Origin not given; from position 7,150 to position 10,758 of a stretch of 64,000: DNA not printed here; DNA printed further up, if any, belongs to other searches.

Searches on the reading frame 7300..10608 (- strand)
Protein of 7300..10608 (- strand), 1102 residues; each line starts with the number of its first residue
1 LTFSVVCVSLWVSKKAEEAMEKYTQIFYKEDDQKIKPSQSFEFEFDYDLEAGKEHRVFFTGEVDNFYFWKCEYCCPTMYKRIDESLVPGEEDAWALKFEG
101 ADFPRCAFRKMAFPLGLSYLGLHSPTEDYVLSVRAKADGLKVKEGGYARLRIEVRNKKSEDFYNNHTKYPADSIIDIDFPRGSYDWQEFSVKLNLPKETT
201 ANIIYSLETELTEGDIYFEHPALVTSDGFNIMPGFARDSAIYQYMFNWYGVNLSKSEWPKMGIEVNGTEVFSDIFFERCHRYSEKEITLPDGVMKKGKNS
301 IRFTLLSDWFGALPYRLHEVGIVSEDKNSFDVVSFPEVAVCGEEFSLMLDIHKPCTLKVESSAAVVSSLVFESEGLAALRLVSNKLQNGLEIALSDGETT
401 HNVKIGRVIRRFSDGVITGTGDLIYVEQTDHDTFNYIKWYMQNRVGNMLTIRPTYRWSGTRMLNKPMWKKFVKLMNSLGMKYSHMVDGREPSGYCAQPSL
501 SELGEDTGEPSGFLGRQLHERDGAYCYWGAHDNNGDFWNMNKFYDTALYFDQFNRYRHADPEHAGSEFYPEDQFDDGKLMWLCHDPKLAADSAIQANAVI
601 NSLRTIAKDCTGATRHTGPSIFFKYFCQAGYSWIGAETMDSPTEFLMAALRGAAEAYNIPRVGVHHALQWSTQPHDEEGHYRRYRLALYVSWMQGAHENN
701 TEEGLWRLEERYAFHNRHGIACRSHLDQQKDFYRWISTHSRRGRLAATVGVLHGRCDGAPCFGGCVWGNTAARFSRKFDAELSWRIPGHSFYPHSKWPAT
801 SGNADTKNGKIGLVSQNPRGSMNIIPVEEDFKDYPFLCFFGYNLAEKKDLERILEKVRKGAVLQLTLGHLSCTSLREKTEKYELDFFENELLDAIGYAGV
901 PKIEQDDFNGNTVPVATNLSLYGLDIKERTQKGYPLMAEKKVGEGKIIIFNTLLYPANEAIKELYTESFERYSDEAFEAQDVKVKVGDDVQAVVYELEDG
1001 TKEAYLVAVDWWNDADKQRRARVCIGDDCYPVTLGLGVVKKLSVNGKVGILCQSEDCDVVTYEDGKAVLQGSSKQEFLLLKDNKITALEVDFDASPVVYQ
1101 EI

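Call 4: search_protein_families(library=pfam, proteins=[window:7300-10608:-], max_evalue=0.01)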
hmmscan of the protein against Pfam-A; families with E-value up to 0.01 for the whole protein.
window:7300-10608:- (1102 aa): 0 families

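Call 38: search_protein_families(library=ncbifam, proteins=[window:7300-10551:-], max_evalue=0.01)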
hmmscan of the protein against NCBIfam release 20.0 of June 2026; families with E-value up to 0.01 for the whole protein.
window:7300-10551:- (1083 aa): 0 families

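Call 39: search_solved_structures(query=window:7300-10551:-, max_evalue=1)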
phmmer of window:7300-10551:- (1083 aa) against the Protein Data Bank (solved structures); distinct sequences matched with E-value up to 1: 1.
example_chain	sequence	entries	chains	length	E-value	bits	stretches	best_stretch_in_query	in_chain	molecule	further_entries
7jil_F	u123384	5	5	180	0.95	10.3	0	369-429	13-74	50S ribosomal protein L6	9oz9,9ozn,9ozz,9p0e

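Call 45: find_homologous_proteins(query=window:7300-10551:-, max_evalue=0.00001)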
Query window:7300-10551:- (1083 aa): 118 proteins with E <= 0.00001 among 8000 candidates.
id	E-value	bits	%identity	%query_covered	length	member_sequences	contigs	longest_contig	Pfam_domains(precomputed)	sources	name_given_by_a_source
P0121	0.0e+0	2583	100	100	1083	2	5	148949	-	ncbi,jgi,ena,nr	ncbi:MAG: hypothetical protein E7646_01585 [Ruminococcaceae bacterium]|nr:hypothetical protein [Osci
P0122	0.0e+0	2073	79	100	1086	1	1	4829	-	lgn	-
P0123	0.0e+0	1449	58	99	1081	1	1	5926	-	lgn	-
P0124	0.0e+0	1446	58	99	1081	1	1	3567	-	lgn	-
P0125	0.0e+0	1445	58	99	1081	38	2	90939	-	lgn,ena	-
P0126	0.0e+0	1443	58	99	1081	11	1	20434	-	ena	-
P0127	0.0e+0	1440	57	99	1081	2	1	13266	-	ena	-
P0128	0.0e+0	1431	57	99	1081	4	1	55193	-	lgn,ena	-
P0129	0.0e+0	1427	57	99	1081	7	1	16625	-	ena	-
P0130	0.0e+0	1417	57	99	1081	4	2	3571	-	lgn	-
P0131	0.0e+0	1401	56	99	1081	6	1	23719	-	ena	-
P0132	0.0e+0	1399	56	99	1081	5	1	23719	-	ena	-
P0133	0.0e+0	1391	56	99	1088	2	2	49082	-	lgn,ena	-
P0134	0.0e+0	1389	57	99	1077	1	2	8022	-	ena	-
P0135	0.0e+0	1385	56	100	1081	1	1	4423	-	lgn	-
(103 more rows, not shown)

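Call 58: predict_structure(alignment_id=A2)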
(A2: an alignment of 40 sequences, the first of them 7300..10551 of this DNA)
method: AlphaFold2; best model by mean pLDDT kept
length: 1083 residues; sequences in the alignment: 40
mean_pLDDT: 91.9   pTM: 0.91
mean pLDDT of the five models: 91.9, 91.1, 90.8, 90.1, 89.7
residues with pLDDT >= 90: 819; 70-90: 229; 50-70: 33; < 50: 2
segments of 3 or more residues with pLDDT < 50: none
pLDDT, mean of each block of 10 residues (from residue 1): 90 95 96 92 86 80 94 96 93 86 80 97 96 94 86 96 97 93 95 97 89 91 89 90 97 90 89 94 97 93 94 96 97 96 97 96 97 97 97 96 92 95 96 87 91 96 89 75 91 94 87 75 87 88 81 88 89 95 93 92 96 92 88 96 88 75 91 96 84 75 93 96 95 95 85 91 94 77 53 82 96 95 96 97 98 97 96 95 96 96 95 97 98 98 98 97 93 96 96 89 95 93 96 96 93 96 95 96 89
secondary structure, 60 per line:
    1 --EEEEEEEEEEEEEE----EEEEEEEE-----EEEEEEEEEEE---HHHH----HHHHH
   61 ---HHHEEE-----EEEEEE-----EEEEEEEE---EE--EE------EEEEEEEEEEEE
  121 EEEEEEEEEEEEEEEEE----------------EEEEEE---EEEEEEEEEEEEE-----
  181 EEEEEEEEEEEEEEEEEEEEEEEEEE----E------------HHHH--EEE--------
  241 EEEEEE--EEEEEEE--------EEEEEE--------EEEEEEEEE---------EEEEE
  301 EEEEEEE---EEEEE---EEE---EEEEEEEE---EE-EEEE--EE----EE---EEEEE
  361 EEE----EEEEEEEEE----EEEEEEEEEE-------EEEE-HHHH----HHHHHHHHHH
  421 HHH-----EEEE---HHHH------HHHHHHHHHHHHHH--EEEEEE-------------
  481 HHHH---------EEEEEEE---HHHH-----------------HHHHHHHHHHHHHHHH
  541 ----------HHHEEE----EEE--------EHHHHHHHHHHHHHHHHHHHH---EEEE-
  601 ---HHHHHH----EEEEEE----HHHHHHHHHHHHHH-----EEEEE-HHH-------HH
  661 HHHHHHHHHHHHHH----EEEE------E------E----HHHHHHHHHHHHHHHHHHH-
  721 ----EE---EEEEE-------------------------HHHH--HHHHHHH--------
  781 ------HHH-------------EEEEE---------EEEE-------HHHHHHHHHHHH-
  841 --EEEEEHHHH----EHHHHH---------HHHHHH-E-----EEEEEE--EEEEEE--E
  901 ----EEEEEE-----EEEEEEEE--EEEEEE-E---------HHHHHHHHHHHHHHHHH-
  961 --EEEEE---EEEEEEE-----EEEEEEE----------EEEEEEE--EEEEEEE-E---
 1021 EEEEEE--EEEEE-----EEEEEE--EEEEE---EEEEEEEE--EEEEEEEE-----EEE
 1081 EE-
elements in order (helices of 4 or more, strands of 3 or more residues): E3-16 E21-28 E34-44 H48-51 H56-60 E67-69 E75-80 E86-93 E109-137 E154-159 E163-175 E181-206 H224-227 E230-232 E241-246 E249-255 E264-269 E278-286 E296-307 E311-315 E319-321 E325-332 E339-342 E356-363 E368-376 E381-390 E398-401 H403-406 H411-423 E429-432 H436-439 H446-459 E462-467 H481-484 E494-500 H504-507 H525-540 E554-556 E561-563 H573-592 E596-599 H604-609 E614-619 H624-637 E643-647 H659-674 E679-682 H701-719 E730-734 H760-763 H766-772 E803-807 E817-820 H828-839 E843-847 H848-851 H857-861 H871-876 E884-889 E892-897 E905-910 E916-923 E926-931 H943-959 E963-967 E971-977 E983-989 E1000-1006 E1009-1015 E1021-1026 E1029-1033 E1039-1044 E1047-1051 E1055-1062 E1065-1072 E1078-1082

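Call 60: fold_search(model_id=the predicted structure, library=pdb)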
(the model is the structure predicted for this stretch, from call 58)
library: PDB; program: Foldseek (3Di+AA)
matches with E <= 10: 1656; with E <= 0.001: 173
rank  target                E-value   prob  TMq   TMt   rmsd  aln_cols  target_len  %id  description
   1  7vkw_B                9.7e-14  1.00  0.35  0.51  10.4       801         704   10  The apo structure of beta-1,2-glucosyltransferase from Ignavibacterium album (released 2022-03-09)
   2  7vkw_A                1.4e-13  1.00  0.32  0.45   9.5       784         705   11  The apo structure of beta-1,2-glucosyltransferase from Ignavibacterium album (released 2022-03-09)
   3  7vl3_A                1.6e-13  1.00  0.35  0.50  11.4       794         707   10  The complex structure of beta-1,2-glucosyltransferase from Ignavibacterium album with phenyl alpha-D-glucoside (released 2022-03-09)
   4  7vky_A                1.8e-13  1.00  0.32  0.45   9.5       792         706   11  The complex structure of beta-1,2-glucosyltransferase from Ignavibacterium album with sophorose (released 2022-03-09)
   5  6t75_EEE              3.0e-13  1.00  0.33  0.52  10.1       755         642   11  Bacteroides salyersiae GH164 beta-mannosidase 2-deoxy-2-fluoro-beta-D-mannosyl enzyme intermediate (released 2020-01-01)
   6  7vkz_A                3.1e-13  1.00  0.32  0.46   9.4       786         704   11  The complex structure of beta-1,2-glucosyltransferase from Ignavibacterium album with 1-Deoxynojirimycin (released 2022-03-09)
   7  7x87_A                3.5e-13  1.00  0.35  0.50  10.3       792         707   11  The complex structure of beta-1,2-glucosyltransferase from Ignavibacterium album with sophotetraose observed as sophor (released 2022-04-20)
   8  5dfa_A                4.1e-13  1.00  0.34  0.50  11.4       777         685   11  3D structure of the E323A catalytic mutant of Gan42B, a GH42 beta-galactosidase from G. stearothermophilus (released 2015-12-09)
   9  7omi_BBB              4.3e-13  1.00  0.34  0.52   9.9       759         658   11  Bs164 in complex with mannocyclophellitol epoxide (released 2022-02-02)
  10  6t6g_DDD              4.5e-13  1.00  0.30  0.47  12.2       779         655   11  Bacteroides salyersiae GH164 beta-mannosidase in complex with noeuromycin (released 2020-01-01)
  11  6t5o_CCC              5.1e-13  1.00  0.33  0.51  10.2       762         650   11  Bacteroides salyersiae GH164 beta-mannosidase (released 2020-01-01)
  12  7vl0_B                5.3e-13  1.00  0.30  0.42  10.0       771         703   11  The complex structure of beta-1,2-glucosyltransferase from Ignavibacterium album with p-nitrophenyl-alpha-D-glucopyran (released 2022-03-09)
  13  6t6g_BBB              6.3e-13  1.00  0.32  0.49  10.6       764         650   10  Bacteroides salyersiae GH164 beta-mannosidase in complex with noeuromycin (released 2020-01-01)
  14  8ibt_A                7.0e-13  1.00  0.32  0.47  11.8       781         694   11  Crystal structure of GH42 beta-galactosidase BiBga42A from Bifidobacterium longum subspecies infantis E318S mutant in  (released 2023-06-07)
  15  8ibr                  7.8e-13  1.00  0.33  0.48  11.6       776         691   11  Crystal structure of GH42 beta-galactosidase BiBga42A from Bifidobacterium longum subspecies infantis in complex with gl (released 2023-06-07)
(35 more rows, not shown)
